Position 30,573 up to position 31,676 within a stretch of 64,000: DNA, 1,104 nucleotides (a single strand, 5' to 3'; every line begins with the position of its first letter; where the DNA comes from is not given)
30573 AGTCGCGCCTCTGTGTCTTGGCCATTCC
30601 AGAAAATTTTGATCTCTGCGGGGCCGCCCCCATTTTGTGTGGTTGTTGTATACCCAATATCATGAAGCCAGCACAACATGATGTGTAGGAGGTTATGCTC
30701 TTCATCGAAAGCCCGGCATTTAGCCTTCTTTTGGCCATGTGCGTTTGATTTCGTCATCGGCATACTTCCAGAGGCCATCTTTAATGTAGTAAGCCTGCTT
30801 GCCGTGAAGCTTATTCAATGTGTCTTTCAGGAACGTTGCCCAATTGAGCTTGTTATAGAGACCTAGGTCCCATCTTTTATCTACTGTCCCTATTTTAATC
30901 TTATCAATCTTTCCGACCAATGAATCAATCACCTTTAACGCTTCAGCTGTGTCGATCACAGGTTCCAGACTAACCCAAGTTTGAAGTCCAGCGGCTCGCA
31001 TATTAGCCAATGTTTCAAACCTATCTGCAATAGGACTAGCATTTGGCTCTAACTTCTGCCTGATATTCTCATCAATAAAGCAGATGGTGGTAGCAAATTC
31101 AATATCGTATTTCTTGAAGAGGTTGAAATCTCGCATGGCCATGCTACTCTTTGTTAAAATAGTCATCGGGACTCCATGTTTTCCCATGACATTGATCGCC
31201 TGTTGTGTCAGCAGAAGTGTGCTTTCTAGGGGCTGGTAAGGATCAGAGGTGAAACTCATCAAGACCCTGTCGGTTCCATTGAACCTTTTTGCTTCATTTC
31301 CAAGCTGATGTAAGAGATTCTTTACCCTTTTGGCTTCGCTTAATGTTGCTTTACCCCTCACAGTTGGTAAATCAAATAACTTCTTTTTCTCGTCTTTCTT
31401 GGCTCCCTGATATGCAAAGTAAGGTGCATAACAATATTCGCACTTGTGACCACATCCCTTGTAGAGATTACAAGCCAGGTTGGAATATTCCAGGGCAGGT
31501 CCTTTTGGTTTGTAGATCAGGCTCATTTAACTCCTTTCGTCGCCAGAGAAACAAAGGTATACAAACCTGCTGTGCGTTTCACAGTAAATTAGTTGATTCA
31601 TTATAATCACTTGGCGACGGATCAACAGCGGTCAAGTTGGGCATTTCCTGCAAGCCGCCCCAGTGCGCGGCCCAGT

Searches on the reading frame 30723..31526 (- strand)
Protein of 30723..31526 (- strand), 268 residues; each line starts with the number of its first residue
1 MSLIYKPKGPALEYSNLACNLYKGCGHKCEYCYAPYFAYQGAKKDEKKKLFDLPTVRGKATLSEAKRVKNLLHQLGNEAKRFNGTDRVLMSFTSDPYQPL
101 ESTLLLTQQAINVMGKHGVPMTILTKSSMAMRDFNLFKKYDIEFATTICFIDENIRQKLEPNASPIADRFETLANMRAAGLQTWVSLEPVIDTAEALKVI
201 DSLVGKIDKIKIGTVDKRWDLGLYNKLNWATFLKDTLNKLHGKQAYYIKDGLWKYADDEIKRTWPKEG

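Call 61: search_protein_families(library=pfam, proteins=[window:30723-31526:-], max_evalue=0.001)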
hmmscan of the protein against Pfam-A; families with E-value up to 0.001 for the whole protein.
window:30723-31526:- (268 aa): 2 families
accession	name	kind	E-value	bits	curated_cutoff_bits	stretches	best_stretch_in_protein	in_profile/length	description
PF04055.27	Radical_SAM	-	1.6e-06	28.9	29.5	1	20-185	2-144/166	Radical SAM superfamily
PF07505.17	DUF5131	-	0.00011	22.3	28.9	1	12-199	4-172/243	Protein of unknown function (DUF5131)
